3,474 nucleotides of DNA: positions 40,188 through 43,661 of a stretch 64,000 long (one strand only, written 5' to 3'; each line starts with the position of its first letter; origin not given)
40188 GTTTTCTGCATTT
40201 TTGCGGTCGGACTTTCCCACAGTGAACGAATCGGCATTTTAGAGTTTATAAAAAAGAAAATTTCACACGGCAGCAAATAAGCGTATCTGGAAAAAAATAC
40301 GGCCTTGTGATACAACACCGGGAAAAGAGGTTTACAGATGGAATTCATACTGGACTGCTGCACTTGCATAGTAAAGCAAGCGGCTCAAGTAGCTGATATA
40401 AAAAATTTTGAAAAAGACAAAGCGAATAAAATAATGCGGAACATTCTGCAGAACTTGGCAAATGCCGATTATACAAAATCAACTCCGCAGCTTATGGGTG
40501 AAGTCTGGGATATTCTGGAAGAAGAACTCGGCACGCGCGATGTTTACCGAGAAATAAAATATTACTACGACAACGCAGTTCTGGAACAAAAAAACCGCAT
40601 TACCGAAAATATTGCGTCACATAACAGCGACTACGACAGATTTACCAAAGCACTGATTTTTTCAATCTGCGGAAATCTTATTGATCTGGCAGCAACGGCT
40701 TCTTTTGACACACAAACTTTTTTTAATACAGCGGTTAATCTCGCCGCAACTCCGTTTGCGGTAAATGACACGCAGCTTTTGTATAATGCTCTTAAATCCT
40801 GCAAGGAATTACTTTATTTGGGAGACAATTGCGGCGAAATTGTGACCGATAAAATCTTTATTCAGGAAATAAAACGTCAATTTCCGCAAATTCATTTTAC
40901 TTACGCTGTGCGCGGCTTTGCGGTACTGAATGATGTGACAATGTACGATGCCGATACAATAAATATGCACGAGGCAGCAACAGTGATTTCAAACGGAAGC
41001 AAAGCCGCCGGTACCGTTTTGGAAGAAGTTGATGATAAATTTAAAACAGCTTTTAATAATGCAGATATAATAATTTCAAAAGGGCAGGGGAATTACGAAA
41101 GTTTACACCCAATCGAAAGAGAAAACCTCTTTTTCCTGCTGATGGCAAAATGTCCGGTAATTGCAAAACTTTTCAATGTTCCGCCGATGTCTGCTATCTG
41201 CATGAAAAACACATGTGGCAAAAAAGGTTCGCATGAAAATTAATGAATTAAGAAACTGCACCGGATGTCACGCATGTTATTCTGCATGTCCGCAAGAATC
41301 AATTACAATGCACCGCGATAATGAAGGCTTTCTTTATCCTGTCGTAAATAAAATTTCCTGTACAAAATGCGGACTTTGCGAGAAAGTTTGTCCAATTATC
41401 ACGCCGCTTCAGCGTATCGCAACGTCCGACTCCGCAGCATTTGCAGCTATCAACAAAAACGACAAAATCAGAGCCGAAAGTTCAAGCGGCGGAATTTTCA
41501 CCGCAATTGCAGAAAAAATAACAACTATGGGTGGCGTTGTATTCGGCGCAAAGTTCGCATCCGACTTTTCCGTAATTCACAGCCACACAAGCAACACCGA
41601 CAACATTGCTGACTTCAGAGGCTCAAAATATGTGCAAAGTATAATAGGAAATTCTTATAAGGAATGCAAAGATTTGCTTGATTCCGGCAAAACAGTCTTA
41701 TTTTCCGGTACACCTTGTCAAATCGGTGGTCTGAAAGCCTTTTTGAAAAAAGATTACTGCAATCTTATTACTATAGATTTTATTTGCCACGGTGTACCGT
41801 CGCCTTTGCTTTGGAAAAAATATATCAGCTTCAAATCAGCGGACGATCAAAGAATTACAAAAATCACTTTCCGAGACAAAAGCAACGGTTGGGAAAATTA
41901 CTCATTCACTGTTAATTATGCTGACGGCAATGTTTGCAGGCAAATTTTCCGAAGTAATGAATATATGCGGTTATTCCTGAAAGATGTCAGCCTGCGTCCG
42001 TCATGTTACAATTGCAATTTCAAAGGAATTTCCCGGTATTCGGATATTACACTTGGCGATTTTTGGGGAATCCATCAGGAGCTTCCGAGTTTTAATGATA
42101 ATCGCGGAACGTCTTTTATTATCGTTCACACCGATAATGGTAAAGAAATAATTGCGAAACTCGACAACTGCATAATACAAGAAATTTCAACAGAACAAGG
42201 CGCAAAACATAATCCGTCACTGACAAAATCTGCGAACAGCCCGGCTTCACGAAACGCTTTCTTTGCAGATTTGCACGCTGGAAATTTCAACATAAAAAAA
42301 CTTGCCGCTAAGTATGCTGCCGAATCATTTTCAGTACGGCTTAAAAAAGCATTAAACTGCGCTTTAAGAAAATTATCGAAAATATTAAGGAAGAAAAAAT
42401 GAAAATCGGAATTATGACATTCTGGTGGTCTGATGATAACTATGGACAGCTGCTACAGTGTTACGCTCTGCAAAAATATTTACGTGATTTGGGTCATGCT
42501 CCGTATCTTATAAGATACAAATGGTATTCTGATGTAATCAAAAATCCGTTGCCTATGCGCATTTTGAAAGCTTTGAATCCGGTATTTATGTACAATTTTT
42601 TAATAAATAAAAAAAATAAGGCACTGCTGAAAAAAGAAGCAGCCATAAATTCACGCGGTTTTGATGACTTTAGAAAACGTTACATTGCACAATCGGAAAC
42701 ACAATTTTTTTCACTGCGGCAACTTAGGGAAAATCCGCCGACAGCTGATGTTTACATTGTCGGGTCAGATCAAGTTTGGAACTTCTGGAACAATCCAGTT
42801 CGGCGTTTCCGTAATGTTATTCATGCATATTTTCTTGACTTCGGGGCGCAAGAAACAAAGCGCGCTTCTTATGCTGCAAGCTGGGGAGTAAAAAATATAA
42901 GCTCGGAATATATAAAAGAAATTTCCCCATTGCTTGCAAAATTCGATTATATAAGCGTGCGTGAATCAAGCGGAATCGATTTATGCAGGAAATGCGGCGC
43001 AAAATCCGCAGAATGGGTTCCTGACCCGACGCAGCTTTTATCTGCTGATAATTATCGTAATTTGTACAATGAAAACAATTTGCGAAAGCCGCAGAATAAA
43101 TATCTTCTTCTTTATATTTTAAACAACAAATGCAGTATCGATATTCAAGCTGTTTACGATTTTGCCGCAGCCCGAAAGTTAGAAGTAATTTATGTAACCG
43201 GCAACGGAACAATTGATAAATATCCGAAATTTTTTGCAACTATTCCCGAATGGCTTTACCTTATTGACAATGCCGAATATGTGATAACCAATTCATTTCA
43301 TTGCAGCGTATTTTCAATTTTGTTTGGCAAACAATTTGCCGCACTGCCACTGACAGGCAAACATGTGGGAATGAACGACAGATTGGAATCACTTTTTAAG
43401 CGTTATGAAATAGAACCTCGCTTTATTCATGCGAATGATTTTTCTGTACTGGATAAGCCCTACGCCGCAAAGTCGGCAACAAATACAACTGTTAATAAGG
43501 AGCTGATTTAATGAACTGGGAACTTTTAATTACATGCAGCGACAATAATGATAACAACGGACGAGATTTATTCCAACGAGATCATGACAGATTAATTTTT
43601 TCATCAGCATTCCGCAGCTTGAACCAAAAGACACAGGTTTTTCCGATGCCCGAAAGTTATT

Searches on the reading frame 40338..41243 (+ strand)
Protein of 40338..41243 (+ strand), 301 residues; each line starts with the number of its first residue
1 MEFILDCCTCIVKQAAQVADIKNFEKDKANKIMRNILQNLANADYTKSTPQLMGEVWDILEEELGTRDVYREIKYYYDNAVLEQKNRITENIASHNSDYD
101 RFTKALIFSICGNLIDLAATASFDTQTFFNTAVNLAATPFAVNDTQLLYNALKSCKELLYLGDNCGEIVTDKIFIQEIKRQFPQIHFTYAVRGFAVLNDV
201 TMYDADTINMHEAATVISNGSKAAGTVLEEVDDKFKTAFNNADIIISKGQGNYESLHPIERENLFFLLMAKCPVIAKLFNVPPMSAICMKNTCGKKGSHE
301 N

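Call 87: search_protein_families(library=pfam, proteins=[window:40338-41243:+], max_evalue=0.00001)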
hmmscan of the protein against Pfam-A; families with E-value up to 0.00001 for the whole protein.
window:40338-41243:+ (301 aa): 1 family
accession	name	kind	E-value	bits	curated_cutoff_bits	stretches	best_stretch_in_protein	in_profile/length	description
PF01937.24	ARMT1-like_dom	-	3.6e-58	197.7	25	1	6-283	4-307/311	Damage-control phosphatase ARMT1-like domain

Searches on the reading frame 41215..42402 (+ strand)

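Call 87: search_protein_families(library=pfam, proteins=[window:41215-42402:+], max_evalue=0.00001)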
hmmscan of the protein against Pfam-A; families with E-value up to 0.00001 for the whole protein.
window:41215-42402:+ (395 aa): 9 families
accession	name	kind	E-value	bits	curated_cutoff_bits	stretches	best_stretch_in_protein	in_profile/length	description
PF04432.18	FrhB_FdhB_C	-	1.6e-25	90.2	23.3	1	159-318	2-138/150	Coenzyme F420 hydrogenase/dehydrogenase, beta subunit C terminus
PF12838.12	Fer4_7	-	5.1e-09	36.9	27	1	14-60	1-49/52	4Fe-4S dicluster domain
PF00037.32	Fer4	-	2.4e-08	33.9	21.1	0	14-31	7-24/24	4Fe-4S binding domain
PF13183.11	Fer4_8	-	9.9e-08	32.9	27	0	48-66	4-22/68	4Fe-4S dicluster domain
PF13187.11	Fer4_9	-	2.2e-07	31.2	27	1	14-60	1-48/52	4Fe-4S dicluster domain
PF13237.11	Fer4_10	-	3.5e-07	30.5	25.5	0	9-60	3-53/53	4Fe-4S dicluster domain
PF14697.11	Fer4_21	-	1e-06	29.2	35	1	13-62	6-54/59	4Fe-4S dicluster domain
PF12797.12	Fer4_2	-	4.3e-06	26.8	24.5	0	11-26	6-21/22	4Fe-4S binding domain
PF13484.11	Fer4_16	-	6.6e-06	27.3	30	0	14-33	1-20/66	4Fe-4S double cluster binding domain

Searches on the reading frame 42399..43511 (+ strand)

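Call 87: search_protein_families(library=pfam, proteins=[window:42399-43511:+], max_evalue=0.00001)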
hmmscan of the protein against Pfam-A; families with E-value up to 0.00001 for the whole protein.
window:42399-43511:+ (370 aa): 1 family
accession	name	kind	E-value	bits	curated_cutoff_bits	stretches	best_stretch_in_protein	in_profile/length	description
PF04230.19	PS_pyruv_trans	-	2.2e-37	129.9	25.3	1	14-316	1-276/280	Polysaccharide pyruvyl transferase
